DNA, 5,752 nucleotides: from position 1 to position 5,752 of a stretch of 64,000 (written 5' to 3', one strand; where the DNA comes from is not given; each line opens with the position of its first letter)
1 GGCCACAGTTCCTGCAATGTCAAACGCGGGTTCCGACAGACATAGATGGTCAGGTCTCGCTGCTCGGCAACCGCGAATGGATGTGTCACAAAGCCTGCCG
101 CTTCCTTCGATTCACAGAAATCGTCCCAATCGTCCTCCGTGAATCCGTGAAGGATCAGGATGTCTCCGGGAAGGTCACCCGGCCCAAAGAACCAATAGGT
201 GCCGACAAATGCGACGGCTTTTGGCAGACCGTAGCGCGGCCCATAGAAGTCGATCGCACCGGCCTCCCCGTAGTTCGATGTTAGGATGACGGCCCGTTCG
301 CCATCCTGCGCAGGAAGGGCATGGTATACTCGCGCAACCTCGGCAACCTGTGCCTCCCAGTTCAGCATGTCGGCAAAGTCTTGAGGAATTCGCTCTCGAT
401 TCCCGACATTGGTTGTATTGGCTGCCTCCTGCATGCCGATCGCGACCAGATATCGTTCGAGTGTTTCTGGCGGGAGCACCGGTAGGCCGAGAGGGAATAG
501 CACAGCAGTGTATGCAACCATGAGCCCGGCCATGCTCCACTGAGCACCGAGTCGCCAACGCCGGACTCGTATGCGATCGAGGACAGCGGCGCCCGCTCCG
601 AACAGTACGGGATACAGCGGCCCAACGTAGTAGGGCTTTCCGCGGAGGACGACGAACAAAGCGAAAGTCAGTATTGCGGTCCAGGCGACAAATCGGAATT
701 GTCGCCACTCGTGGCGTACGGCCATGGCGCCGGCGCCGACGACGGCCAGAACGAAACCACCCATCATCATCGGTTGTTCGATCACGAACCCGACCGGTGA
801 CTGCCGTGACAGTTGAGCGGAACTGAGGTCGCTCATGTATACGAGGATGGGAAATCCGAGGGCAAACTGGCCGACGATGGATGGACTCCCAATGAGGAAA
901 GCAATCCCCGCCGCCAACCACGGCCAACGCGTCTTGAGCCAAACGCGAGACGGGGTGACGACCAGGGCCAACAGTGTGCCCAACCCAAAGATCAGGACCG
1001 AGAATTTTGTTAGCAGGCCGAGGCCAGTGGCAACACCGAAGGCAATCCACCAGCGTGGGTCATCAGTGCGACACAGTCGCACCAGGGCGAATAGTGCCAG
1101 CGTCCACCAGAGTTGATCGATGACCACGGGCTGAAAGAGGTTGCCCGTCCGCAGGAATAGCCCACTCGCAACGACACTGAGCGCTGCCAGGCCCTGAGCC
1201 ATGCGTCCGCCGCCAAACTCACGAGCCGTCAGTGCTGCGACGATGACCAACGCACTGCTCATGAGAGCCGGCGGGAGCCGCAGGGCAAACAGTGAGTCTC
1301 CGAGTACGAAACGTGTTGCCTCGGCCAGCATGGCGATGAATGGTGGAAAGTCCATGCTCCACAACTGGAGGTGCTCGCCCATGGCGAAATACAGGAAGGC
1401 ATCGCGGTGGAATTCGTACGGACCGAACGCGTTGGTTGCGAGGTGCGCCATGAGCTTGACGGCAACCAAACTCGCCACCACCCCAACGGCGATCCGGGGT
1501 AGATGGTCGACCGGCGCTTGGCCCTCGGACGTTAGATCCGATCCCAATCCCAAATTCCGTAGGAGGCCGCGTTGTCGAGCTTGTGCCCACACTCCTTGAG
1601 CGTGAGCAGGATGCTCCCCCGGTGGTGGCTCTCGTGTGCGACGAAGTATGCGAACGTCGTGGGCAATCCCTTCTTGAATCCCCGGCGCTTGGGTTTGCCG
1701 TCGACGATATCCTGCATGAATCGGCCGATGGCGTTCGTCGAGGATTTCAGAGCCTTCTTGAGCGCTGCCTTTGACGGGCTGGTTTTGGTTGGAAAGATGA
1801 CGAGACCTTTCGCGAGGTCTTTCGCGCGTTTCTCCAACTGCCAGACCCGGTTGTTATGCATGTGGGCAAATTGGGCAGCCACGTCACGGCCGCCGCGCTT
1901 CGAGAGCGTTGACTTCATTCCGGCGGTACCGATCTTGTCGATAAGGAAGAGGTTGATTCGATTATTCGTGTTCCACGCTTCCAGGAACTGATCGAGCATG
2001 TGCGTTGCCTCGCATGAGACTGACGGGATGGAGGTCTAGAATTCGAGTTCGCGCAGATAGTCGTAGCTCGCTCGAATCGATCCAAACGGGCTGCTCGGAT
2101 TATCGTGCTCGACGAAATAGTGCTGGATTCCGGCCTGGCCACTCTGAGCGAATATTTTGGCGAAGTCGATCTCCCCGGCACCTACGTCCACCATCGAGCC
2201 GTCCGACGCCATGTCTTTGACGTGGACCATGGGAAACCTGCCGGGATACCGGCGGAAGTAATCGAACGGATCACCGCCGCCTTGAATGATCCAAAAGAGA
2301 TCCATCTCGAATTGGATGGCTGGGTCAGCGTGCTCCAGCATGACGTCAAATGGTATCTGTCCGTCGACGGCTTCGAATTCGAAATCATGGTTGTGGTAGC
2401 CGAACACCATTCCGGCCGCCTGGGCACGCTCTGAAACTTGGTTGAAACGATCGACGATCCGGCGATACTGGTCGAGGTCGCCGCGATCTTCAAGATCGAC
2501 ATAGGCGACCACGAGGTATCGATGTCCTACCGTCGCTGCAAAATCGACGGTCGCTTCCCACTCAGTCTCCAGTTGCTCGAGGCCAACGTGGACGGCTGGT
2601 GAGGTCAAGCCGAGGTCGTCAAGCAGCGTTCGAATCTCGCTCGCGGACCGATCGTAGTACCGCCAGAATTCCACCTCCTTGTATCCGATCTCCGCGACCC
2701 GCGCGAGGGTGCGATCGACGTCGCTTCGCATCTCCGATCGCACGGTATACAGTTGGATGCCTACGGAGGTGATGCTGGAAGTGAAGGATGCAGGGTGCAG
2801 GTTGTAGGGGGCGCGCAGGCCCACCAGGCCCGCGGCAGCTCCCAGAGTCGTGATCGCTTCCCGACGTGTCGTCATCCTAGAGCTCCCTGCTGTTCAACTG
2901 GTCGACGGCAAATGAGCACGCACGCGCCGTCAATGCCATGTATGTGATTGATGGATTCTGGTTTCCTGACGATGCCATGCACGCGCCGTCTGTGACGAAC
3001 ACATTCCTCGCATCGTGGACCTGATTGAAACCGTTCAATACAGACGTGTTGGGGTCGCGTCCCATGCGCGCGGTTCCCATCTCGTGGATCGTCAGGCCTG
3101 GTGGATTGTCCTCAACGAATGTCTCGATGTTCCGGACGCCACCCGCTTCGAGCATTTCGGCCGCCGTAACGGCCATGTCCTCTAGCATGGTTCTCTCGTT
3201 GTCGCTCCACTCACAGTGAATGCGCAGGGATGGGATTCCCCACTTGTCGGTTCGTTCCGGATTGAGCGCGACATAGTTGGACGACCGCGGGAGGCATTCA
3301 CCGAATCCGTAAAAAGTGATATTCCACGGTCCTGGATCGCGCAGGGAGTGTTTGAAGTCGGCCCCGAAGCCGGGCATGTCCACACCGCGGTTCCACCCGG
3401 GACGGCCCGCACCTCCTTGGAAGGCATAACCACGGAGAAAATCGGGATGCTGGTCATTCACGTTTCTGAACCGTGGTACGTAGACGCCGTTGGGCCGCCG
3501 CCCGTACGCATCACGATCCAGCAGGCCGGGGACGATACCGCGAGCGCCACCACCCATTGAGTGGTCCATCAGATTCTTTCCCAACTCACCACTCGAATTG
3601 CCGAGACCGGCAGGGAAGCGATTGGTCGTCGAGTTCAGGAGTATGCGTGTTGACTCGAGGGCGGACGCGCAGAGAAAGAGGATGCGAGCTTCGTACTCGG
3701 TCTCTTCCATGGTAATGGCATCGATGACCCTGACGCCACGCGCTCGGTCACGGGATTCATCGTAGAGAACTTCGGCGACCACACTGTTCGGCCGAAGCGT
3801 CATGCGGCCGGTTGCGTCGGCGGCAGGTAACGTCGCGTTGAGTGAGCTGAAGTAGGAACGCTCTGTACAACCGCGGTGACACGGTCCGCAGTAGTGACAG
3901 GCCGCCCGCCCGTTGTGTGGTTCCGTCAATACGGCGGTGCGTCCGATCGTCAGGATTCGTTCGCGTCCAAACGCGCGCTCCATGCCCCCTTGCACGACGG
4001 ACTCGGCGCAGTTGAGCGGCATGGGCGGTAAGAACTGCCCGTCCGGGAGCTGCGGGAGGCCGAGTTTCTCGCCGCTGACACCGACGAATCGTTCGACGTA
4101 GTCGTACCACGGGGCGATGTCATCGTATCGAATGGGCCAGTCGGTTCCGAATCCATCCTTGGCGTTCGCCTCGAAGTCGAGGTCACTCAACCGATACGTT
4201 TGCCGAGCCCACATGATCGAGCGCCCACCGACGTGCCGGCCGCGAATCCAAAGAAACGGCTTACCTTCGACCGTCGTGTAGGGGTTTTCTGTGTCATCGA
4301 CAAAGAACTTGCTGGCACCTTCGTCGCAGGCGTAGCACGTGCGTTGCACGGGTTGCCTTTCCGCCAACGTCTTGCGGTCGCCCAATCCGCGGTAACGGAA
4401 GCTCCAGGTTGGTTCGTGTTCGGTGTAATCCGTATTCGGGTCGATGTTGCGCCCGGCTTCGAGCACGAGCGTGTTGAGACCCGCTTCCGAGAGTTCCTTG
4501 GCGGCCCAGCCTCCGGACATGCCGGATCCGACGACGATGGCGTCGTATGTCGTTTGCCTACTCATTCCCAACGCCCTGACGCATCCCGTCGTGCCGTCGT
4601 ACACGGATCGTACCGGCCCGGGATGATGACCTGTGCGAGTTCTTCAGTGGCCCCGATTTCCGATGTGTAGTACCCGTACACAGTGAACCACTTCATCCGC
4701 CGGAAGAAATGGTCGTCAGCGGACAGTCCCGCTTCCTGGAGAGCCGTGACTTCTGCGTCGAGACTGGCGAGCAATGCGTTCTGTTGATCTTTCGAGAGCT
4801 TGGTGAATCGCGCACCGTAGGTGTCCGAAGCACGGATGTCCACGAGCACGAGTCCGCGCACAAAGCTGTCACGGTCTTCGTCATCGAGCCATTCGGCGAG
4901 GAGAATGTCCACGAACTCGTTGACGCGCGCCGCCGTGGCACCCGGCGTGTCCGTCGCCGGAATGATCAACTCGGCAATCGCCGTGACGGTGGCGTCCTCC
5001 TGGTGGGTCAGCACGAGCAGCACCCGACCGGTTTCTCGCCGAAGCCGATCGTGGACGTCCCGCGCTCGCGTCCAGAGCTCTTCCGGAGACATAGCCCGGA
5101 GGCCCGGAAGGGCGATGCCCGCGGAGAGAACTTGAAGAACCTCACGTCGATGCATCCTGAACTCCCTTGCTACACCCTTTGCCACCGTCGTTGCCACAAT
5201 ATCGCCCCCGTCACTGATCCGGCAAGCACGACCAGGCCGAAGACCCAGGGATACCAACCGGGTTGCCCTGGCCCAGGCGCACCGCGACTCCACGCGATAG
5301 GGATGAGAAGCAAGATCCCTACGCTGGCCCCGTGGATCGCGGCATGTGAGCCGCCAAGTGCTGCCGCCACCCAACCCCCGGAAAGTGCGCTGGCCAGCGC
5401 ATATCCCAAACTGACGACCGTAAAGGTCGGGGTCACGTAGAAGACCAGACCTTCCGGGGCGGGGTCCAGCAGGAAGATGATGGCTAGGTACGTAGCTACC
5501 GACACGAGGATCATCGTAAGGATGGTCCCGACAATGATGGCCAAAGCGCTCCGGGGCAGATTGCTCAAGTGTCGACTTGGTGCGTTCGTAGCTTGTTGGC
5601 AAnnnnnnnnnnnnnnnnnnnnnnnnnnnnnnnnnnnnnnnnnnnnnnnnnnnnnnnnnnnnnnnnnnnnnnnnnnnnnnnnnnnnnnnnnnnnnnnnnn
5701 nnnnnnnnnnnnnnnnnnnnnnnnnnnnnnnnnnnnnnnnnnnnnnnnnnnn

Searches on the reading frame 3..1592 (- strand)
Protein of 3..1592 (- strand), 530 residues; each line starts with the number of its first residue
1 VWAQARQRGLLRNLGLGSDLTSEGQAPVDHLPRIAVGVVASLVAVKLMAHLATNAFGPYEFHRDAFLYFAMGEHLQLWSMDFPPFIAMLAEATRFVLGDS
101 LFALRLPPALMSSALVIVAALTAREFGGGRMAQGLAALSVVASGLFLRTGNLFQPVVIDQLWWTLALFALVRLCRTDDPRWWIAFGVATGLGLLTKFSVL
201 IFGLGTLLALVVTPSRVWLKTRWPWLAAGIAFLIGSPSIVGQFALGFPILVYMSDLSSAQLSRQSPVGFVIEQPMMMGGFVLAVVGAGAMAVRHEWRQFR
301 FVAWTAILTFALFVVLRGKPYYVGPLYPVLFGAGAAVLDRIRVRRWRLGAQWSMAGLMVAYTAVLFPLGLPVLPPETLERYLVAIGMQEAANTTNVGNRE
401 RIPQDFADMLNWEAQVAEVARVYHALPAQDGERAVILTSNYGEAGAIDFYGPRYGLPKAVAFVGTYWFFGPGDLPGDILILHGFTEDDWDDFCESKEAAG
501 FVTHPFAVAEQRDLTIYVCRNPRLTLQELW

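Call 44: search_protein_families(library=pfam, proteins=[window:3-1592:-], max_evalue=0.001)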
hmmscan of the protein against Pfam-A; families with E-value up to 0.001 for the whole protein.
window:3-1592:- (530 aa): 2 families
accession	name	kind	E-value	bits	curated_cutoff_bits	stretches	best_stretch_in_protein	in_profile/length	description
PF13231.12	PMT_2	-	1.6e-22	80.9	26.1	1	83-239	3-158/160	Dolichyl-phosphate-mannose-protein mannosyltransferase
PF02366.24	PMT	-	2.5e-06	27.7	22.7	1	99-238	80-230/245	Dolichyl-phosphate-mannose-protein mannosyltransferase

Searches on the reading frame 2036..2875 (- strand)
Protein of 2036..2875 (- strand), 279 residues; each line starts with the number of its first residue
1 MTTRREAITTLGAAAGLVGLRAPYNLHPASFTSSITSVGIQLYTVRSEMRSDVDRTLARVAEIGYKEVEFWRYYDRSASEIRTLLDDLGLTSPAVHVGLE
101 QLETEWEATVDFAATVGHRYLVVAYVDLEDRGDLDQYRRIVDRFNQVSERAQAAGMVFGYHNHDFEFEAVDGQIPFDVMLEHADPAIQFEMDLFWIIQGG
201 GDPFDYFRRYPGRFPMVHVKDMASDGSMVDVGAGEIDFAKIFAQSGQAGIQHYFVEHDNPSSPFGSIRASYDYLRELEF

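Call 44: search_protein_families(library=pfam, proteins=[window:2036-2875:-], max_evalue=0.001)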
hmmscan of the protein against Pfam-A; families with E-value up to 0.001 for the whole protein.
window:2036-2875:- (279 aa): 2 families
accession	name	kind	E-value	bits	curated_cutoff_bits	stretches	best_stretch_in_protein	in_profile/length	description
PF01261.30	AP_endonuc_2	-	1.4e-16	61.4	31.1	1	57-276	1-248/249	Xylose isomerase-like TIM barrel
PF17243.7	POTRA_TamA_1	-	0.00058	20.3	26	0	45-110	7-70/74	POTRA domain TamA domain 1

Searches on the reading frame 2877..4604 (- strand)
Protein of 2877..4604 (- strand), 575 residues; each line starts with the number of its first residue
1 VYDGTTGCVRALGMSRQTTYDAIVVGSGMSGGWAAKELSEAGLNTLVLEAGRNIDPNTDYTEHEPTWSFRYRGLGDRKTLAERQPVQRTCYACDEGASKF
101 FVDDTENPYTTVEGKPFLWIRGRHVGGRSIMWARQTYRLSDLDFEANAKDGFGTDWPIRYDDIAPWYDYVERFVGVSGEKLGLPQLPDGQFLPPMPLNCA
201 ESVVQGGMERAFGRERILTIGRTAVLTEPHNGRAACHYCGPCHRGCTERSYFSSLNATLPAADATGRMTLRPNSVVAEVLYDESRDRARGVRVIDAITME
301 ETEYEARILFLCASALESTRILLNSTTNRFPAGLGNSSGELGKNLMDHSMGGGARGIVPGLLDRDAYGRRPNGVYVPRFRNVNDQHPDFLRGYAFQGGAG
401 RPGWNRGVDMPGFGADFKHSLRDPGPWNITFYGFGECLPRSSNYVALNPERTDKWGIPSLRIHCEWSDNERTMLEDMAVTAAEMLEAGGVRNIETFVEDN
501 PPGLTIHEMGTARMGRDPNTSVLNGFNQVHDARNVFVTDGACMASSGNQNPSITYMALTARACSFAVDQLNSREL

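Call 44: search_protein_families(library=pfam, proteins=[window:2877-4604:-], max_evalue=0.001)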
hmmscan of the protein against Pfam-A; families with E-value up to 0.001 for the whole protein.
window:2877-4604:- (575 aa): 5 families
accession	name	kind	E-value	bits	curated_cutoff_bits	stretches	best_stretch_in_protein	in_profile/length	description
PF05199.19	GMC_oxred_C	-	6.9e-23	82.2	24.6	1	439-558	1-138/139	GMC oxidoreductase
PF00732.25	GMC_oxred_N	-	5.1e-15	56.3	23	1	110-349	12-217/218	GMC oxidoreductase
PF00890.30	FAD_binding_2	-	4.7e-06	26.5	20.4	1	21-307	1-194/414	FAD binding domain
PF13450.12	NAD_binding_8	-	0.00045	20.9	21.9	0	24-54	1-31/68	NAD(P)-binding Rossmann-like domain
PF01266.30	DAO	-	0.00074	19.6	27.9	0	21-52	1-32/353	FAD dependent oxidoreductase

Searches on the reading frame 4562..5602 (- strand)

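Call 44: search_protein_families(library=pfam, proteins=[window:4562-5602:-], max_evalue=0.001)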
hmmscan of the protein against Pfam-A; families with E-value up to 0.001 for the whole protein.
window:4562-5602:- (346 aa): 1 family
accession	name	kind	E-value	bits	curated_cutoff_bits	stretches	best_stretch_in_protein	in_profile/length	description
PF13618.11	Gluconate_2-dh3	-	1.2e-32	113.5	23.4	1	201-329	2-135/135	Gluconate 2-dehydrogenase subunit 3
